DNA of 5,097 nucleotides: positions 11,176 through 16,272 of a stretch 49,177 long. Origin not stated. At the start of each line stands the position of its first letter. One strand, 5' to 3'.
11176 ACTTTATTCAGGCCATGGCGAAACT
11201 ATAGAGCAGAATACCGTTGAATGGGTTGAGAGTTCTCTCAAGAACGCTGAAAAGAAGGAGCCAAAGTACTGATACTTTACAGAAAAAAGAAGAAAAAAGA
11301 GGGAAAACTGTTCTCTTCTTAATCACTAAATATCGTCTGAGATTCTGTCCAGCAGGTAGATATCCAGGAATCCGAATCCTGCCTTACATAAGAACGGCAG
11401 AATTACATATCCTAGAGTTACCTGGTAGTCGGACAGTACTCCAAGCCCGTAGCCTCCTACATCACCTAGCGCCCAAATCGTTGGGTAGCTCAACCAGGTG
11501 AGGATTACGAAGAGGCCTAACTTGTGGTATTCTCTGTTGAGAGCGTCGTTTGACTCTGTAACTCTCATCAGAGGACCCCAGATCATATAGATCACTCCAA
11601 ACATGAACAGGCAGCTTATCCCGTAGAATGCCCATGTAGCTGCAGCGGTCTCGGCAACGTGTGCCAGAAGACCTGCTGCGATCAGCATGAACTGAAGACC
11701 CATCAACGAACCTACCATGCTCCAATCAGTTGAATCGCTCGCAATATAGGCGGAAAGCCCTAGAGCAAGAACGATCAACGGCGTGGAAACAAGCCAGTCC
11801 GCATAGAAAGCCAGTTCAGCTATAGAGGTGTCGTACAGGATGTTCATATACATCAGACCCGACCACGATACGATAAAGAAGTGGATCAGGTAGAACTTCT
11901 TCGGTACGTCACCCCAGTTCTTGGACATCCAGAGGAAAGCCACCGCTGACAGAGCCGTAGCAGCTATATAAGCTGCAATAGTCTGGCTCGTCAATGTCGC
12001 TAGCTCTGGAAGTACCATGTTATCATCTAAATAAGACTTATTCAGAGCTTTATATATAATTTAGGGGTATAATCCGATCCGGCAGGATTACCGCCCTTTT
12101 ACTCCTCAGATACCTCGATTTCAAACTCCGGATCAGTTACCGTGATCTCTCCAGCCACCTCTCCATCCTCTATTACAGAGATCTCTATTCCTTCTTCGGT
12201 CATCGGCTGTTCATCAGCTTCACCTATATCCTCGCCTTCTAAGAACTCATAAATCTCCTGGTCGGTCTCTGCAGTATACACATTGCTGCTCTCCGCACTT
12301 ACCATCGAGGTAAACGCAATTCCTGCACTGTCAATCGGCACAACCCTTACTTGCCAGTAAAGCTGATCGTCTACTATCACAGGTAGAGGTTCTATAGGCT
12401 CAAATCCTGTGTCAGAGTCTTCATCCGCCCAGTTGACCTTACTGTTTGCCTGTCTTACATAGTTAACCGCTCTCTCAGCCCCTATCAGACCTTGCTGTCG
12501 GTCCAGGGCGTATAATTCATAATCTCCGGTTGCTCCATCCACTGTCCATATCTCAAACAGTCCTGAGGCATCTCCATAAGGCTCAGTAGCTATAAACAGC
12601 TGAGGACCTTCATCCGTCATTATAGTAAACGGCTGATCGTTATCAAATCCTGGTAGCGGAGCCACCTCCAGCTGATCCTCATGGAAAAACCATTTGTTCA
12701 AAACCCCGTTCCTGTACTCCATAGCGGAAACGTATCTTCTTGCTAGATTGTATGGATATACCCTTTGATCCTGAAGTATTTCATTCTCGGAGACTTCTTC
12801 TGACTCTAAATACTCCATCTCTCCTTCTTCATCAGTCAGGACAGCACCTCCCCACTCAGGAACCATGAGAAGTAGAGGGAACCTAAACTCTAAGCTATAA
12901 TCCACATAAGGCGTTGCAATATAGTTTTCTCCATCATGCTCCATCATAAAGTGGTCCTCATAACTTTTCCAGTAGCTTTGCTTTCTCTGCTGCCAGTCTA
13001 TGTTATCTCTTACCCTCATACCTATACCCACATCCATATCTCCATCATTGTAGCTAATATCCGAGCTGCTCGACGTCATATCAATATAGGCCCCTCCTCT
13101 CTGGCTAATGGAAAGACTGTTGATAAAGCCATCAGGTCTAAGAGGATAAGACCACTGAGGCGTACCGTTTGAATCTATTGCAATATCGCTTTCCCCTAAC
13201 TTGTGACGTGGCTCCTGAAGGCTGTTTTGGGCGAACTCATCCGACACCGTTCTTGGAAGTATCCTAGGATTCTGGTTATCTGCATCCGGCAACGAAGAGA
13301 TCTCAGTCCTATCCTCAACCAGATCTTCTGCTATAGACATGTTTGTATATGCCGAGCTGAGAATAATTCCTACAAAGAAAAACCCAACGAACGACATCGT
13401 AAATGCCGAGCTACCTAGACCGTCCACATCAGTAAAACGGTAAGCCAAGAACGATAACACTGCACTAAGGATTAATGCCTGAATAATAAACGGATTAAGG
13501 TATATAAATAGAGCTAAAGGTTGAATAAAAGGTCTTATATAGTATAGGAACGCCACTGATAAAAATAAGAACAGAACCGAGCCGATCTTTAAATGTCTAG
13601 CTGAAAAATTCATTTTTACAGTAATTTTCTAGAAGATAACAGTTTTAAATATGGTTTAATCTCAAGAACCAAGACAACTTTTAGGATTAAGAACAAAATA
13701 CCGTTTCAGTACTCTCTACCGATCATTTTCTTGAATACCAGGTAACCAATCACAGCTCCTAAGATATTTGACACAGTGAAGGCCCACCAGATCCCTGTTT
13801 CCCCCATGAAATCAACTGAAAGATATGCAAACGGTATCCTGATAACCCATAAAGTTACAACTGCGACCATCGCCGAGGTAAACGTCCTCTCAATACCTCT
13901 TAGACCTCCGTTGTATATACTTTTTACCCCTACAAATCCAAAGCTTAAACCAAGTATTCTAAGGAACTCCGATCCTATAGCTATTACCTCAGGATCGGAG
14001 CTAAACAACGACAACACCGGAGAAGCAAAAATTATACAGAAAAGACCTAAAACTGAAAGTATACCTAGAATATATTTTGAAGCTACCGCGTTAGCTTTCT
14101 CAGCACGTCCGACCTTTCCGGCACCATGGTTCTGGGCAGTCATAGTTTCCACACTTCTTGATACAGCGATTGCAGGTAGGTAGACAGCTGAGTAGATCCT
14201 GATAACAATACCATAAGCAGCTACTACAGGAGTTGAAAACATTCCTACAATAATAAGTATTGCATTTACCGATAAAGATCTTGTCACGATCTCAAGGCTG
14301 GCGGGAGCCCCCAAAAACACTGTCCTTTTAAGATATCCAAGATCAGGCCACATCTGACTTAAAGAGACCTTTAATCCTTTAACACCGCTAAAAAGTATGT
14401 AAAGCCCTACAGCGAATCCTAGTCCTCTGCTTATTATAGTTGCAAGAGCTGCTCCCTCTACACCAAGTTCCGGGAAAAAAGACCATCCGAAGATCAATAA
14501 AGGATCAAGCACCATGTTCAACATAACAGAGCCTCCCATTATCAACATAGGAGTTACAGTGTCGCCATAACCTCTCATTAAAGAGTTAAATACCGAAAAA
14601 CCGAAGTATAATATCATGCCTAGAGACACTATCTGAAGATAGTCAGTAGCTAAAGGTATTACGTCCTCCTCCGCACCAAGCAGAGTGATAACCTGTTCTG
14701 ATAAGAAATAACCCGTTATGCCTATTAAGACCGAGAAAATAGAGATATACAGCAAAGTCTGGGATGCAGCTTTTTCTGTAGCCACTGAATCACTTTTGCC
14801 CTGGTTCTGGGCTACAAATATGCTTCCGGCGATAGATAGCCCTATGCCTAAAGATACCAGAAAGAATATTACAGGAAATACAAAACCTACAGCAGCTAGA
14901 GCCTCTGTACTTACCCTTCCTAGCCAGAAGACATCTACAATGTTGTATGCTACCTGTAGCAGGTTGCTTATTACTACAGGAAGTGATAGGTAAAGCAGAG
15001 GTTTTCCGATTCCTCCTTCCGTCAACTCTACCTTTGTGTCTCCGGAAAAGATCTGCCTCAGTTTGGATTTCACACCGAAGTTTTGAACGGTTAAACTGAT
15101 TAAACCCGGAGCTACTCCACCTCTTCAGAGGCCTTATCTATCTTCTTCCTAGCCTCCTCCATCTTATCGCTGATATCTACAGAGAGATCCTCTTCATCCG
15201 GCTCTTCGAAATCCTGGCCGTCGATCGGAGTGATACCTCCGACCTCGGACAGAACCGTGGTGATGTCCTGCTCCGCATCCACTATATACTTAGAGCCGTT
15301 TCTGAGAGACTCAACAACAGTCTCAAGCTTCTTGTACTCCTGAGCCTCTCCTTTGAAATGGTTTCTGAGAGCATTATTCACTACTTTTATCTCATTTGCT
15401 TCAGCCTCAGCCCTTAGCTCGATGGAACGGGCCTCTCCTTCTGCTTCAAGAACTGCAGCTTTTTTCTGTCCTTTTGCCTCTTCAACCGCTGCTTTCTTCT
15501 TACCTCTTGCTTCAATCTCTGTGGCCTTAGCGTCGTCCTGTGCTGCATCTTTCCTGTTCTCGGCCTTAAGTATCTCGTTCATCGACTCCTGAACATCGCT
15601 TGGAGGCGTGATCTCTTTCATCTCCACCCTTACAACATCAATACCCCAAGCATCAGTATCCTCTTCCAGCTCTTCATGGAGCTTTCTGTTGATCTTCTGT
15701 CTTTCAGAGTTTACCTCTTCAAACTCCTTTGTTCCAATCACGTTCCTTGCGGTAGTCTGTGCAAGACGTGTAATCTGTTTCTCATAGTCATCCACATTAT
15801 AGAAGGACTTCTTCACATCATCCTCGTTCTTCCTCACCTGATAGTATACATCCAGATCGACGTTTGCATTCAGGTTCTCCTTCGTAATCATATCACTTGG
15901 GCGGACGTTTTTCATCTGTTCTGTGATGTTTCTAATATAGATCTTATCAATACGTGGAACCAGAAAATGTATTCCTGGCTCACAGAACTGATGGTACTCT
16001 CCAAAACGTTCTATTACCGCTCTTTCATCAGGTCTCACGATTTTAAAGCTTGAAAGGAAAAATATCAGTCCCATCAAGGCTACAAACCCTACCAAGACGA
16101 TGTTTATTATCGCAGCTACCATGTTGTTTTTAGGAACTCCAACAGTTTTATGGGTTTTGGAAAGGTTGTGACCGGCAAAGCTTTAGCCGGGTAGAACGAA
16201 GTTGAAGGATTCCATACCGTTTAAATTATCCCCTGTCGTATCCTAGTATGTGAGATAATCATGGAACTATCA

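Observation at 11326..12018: Rhodopsin lacking the conserved Arg82 and Asp212 of the Schiff-base counterion complex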

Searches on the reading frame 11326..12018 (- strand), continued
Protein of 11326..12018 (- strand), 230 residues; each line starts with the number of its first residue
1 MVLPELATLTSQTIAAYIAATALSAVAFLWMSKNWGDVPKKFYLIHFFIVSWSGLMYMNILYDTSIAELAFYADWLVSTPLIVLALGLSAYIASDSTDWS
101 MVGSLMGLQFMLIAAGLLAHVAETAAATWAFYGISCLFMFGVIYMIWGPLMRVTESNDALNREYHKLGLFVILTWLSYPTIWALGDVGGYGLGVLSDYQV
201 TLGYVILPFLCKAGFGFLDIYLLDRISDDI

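Call 61: list_cluster_members(proteins=[P0046, P0062, P0038, P0039, P0037, P0040, P0024, P0043, P0042, P0047])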
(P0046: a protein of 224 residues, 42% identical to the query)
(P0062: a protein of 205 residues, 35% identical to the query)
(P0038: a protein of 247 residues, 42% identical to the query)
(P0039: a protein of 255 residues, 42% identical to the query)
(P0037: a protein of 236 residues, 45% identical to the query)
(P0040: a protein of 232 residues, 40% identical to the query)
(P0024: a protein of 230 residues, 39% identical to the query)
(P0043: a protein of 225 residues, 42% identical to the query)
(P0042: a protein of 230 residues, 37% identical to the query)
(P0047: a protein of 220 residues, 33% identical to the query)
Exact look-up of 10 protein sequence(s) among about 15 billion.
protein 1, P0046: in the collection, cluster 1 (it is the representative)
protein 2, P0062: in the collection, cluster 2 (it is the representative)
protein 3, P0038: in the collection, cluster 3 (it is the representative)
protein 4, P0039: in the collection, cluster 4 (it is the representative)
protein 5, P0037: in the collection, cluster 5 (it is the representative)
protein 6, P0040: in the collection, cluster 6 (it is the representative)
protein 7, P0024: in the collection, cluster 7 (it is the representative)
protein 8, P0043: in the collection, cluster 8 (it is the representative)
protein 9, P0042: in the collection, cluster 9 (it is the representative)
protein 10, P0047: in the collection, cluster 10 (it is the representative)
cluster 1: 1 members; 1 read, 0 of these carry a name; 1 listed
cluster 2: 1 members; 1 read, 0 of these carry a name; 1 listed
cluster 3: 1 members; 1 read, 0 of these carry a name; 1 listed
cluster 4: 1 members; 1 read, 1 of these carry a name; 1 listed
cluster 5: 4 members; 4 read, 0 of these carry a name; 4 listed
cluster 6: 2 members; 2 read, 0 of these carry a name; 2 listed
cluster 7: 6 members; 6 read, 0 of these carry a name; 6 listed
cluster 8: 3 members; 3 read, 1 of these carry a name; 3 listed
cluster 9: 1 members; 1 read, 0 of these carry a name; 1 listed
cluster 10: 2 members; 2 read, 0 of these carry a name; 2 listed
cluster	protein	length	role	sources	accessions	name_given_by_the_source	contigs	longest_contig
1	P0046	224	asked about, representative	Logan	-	-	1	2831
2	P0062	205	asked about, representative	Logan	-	-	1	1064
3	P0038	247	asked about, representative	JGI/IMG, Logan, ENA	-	-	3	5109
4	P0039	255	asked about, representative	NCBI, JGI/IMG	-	bacteriorhodopsin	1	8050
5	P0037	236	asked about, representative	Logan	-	-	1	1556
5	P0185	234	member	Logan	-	-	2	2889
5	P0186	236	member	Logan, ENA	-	-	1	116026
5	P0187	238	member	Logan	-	-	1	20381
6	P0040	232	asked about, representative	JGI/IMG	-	-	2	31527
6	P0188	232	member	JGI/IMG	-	-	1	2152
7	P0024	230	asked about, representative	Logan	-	-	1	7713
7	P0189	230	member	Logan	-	-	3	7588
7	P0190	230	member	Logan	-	-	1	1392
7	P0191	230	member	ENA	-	-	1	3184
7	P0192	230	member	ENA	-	-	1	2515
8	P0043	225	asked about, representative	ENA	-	-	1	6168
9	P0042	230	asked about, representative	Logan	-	-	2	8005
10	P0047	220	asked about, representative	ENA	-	-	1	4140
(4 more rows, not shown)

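Call 67: find_related_loci(query=P0001, collection=genome_contigs, flank=3000)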
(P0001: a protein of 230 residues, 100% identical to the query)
Query P0001 (230 aa) in genome_contigs; peptide patterns used: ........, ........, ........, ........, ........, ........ (x = any residue, [..] = any of these).
49 stretches matched a pattern; 4 encode a relative of the query (tblastn E <= 1e-3); 4 distinct loci.
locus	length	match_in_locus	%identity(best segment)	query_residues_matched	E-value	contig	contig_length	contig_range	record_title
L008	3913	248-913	42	10-230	1e-54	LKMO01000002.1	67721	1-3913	MAG: Nanohaloarchaea archaeon B1-Br10_U2g19 LB-BRINE-C34, whole genome shotgun sequence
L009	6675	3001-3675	41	7-230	1e-53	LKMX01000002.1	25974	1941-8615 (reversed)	MAG: Nanohaloarchaea archaeon PL-Br10_U2g27 PL-BRINE-C793, whole genome shotgun sequence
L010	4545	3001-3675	41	7-230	1e-53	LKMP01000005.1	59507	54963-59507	MAG: Nanohaloarchaea archaeon B1-Br10_U2g21 LB-BRINE-C50, whole genome shotgun sequence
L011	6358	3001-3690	39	7-230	3e-49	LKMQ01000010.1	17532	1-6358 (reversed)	MAG: Nanohaloarchaea archaeon B1-Br10_U2g29 LB-BRINE-C1247, whole genome shotgun sequence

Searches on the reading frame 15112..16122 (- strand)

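Call 25: search_protein_families(library=pfam, proteins=[window:15112-16122:-], max_evalue=0.001)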
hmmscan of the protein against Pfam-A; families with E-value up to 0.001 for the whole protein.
window:15112-16122:- (336 aa): 1 family
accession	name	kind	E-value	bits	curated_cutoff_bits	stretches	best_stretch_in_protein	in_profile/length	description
PF01145.31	Band_7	-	1.1e-35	123.7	23.6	1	27-200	1-174/176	SPFH domain / Band 7 family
